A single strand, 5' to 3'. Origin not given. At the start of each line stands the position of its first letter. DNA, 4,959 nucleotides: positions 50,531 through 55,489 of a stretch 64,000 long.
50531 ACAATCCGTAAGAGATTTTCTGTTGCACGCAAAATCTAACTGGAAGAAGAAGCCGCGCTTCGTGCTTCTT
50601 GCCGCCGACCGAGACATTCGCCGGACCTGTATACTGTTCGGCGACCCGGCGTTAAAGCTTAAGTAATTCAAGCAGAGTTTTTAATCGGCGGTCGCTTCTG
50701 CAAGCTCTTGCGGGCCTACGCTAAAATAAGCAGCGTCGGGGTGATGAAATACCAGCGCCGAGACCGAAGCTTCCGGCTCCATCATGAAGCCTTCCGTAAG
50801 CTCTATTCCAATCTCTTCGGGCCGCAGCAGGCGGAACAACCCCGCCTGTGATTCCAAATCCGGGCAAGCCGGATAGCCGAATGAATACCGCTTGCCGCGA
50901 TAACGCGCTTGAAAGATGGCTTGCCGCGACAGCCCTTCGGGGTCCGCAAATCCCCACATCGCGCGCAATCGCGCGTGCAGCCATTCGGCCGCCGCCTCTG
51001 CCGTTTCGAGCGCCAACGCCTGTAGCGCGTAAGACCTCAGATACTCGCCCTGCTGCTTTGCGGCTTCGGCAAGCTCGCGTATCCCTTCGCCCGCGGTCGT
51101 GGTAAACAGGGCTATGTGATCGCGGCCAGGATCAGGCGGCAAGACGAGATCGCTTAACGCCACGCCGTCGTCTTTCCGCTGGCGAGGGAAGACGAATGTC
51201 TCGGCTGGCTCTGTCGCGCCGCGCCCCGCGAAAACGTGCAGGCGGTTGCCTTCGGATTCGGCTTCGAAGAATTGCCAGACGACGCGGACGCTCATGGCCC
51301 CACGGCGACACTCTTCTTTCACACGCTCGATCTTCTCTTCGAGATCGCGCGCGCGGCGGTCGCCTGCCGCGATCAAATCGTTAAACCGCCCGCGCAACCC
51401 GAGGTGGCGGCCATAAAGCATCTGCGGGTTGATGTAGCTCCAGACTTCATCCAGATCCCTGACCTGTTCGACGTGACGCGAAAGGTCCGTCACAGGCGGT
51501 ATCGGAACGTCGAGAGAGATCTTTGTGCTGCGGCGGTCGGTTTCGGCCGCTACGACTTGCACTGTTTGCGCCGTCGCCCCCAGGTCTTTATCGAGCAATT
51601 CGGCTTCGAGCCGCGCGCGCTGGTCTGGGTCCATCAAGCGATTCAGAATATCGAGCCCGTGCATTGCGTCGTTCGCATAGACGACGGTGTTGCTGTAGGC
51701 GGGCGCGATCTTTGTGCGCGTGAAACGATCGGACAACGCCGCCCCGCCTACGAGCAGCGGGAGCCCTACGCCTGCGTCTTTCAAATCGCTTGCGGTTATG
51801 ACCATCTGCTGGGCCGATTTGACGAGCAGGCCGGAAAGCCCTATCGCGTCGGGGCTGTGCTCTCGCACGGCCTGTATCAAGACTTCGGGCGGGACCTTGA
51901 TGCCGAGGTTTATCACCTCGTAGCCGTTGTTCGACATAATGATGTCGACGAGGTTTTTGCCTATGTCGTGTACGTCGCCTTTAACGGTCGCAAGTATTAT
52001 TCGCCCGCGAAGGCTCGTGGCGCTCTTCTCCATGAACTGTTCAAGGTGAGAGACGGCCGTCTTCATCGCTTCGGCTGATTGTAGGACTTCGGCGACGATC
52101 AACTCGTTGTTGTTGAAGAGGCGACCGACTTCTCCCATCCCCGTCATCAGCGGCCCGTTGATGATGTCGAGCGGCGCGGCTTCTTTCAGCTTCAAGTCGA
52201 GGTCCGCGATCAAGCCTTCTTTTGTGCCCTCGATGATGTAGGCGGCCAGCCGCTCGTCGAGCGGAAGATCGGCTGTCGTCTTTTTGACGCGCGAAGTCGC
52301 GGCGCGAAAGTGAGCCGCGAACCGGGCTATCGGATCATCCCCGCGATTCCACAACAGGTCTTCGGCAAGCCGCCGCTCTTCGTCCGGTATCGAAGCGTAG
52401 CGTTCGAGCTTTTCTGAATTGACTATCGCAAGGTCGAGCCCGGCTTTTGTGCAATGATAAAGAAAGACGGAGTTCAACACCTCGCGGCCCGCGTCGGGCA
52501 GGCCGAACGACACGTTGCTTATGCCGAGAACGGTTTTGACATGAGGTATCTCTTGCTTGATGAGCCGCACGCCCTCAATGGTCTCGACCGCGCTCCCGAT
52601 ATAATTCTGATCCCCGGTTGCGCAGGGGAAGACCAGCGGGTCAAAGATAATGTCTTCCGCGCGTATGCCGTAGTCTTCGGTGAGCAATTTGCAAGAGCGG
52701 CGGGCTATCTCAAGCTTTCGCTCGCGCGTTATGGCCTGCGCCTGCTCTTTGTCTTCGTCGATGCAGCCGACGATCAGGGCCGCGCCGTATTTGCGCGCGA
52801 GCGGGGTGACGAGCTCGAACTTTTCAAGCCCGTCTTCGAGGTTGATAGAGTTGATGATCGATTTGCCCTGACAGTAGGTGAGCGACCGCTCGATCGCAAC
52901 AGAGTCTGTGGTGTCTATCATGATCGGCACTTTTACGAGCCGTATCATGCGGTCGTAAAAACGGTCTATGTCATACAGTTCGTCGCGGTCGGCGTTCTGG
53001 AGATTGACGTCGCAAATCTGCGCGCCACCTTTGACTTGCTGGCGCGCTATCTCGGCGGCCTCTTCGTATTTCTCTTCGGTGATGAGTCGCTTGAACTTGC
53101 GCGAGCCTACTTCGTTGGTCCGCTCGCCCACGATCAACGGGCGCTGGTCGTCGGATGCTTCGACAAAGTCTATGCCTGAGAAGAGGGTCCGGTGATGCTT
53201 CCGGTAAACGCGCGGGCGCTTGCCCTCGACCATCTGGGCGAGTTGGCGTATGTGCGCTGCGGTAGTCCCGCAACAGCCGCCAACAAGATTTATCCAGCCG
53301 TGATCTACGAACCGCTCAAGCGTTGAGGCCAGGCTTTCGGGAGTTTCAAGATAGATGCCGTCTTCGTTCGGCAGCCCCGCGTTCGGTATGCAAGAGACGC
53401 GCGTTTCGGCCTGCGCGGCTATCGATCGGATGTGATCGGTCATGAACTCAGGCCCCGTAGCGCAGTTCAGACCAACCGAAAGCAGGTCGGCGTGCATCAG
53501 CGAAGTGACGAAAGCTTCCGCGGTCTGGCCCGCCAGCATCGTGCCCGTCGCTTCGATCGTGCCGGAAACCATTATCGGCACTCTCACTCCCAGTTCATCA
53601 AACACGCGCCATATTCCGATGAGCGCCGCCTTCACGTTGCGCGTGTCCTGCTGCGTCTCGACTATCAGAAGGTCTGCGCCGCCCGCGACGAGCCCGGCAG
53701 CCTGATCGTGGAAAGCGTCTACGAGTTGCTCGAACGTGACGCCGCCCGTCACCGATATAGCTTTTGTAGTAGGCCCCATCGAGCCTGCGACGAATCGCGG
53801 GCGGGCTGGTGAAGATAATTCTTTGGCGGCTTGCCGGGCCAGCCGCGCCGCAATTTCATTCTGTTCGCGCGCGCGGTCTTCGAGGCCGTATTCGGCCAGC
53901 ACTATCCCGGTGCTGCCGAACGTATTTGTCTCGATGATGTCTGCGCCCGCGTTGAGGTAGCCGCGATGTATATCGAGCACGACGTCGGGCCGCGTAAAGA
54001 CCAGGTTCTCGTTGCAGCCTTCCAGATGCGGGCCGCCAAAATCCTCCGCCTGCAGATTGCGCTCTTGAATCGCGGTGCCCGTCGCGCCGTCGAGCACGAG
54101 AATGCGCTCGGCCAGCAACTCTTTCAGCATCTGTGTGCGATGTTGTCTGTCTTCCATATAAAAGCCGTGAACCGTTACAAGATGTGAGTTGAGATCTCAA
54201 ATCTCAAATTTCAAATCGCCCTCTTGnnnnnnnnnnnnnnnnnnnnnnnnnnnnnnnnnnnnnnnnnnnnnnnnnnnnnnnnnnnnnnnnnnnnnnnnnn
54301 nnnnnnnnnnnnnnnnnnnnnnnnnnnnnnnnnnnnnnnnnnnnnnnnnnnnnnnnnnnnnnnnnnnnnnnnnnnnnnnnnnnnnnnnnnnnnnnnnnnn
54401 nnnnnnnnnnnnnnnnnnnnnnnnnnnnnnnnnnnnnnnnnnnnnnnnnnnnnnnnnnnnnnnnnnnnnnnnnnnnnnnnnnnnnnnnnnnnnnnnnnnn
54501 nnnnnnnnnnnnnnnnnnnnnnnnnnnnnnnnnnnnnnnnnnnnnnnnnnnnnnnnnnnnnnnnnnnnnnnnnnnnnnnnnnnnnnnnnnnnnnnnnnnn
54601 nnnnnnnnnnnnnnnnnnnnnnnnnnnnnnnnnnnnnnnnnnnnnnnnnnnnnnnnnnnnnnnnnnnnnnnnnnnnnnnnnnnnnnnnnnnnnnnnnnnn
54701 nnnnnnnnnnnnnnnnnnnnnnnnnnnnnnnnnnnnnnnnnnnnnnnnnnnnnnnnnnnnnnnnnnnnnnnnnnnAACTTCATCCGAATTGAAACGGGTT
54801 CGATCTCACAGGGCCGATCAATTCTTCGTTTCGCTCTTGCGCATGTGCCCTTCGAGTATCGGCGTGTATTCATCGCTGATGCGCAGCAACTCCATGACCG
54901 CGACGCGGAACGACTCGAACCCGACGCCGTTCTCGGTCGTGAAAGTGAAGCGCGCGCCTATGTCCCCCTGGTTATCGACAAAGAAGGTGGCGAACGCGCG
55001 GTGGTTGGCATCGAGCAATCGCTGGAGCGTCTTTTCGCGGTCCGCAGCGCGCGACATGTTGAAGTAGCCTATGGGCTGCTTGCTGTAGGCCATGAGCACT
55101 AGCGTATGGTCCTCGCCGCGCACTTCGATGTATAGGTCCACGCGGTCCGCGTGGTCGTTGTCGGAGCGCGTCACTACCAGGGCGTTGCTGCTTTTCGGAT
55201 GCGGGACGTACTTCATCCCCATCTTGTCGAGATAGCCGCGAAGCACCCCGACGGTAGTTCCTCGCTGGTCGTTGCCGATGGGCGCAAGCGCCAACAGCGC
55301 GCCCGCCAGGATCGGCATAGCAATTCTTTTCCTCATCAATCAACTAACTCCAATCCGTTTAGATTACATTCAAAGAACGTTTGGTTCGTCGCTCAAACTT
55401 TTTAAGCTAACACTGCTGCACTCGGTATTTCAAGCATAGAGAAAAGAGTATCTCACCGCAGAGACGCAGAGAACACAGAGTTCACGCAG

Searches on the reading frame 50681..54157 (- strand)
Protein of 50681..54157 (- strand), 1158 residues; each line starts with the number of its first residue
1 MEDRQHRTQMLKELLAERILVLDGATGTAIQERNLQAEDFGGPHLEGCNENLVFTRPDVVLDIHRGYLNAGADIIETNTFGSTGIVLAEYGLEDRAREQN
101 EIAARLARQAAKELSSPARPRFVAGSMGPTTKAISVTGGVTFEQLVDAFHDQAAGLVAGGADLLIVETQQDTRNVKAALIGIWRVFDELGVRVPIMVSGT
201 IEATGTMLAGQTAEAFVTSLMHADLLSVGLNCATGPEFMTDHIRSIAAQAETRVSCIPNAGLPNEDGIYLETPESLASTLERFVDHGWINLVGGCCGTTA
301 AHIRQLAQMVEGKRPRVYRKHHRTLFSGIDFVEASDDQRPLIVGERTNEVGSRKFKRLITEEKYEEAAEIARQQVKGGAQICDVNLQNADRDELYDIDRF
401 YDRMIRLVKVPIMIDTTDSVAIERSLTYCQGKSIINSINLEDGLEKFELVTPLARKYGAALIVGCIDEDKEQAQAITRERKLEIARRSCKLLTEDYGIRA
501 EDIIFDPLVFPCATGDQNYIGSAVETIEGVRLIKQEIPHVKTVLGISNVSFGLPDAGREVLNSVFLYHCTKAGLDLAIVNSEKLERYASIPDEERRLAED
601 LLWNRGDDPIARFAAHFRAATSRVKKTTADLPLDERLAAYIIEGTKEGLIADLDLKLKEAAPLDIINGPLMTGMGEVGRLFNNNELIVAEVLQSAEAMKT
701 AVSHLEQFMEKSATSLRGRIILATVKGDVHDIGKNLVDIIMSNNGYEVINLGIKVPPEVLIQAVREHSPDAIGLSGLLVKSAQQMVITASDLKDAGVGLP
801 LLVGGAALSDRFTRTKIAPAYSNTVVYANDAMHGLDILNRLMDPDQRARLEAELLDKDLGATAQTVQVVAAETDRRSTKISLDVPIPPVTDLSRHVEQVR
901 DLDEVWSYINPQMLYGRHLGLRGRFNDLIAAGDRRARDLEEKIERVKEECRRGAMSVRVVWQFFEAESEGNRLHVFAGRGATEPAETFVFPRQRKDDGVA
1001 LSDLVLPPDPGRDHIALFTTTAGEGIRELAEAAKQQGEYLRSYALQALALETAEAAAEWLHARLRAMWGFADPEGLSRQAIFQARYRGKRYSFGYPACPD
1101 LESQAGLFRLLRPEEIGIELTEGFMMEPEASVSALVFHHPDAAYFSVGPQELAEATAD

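Call 74: search_protein_families(library=ncbifam, proteins=[window:50681-54157:-], max_evalue=0.00001)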
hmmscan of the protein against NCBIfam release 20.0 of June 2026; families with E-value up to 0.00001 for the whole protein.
window:50681-54157:- (1158 aa): 15 families
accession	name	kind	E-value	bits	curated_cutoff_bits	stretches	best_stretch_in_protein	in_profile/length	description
TIGR02082.1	metH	equivalog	0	1175.5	1010.85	1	16-1147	2-1182/1182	methionine synthase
NF007024.0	PRK09490.1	equivalog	4.6e-303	1008.5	1497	1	3-1148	4-1200/1234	methionine synthase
NF006396.0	PRK08645.1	equivalog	1.8e-64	218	453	1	10-318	3-292/611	bifunctional homocysteine S-methyltransferase/methylenetetrahydrofolate reductase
NF005718.0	PRK07534.1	equivalog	2.7e-46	158.4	338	1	8-319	3-302/337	betaine--homocysteine S-methyltransferase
NF005719.0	PRK07535.1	domain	1.5e-45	155.4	259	1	341-586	2-234/268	methyltetrahydrofolate:corrinoid/iron-sulfur protein methyltransferase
TIGR02370.1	pyl_corrinoid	subfamily_domain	4.1e-35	121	215.3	1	641-822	6-191/197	methyltransferase cognate corrinoid protein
NF047996.1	corrin_MtgC_2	exception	8.3e-32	110.4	370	1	661-833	33-207/212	glycine betaine-specific corrinoid protein MtgC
NF040655.1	MtaC_Meth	equivalog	7e-31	107.2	420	1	637-839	39-235/253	methanol--corrinoid protein MtaC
NF041607.1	dimeth_corrin_MtbC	equivalog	5.7e-29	101.1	350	1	641-823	5-190/203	dimethylamine corrinoid protein MtbC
NF007020.0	PRK09485.1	equivalog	2.5e-28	99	215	1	9-311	3-304/306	homocysteine S-methyltransferase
NF040669.1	MtaC2_Meth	equivalog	1.9e-27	96.3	450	1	636-842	45-246/267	methanol--corrinoid protein MtaC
NF047995.1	corrinoid_MtgC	exception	5.7e-23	81.5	310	1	641-824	12-201/215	glycine betaine-specific corrinoid protein MtgC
NF040758.1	CODH_ACS_meth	exception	1.3e-21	77.2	370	1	339-581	3-233/261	carbon monoxide dehydrogenase/acetyl-CoA synthase methytransferase subunit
TIGR01501.1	MthylAspMutase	equivalog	1.6e-11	44.1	135.8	1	720-806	4-91/134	methylaspartate mutase subunit S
NF002612.0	PRK02261.1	equivalog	4.1e-11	42.6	110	1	719-806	5-93/148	methylaspartate mutase subunit S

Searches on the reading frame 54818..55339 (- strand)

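Call 19: search_protein_families(library=pfam, proteins=[window:54818-55339:-], max_evalue=0.00001)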
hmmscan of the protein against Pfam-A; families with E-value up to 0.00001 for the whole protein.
window:54818-55339:- (173 aa): 1 family
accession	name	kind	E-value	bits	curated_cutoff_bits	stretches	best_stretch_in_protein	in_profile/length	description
PF10722.14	YbjN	-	2.4e-07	31.5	22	1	56-160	16-122/126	Putative bacterial sensory transduction regulator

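Call 74: search_protein_families(library=ncbifam, proteins=[window:54818-55339:-], max_evalue=0.00001)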
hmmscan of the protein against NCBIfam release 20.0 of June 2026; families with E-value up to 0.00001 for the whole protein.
window:54818-55339:- (173 aa): 0 families
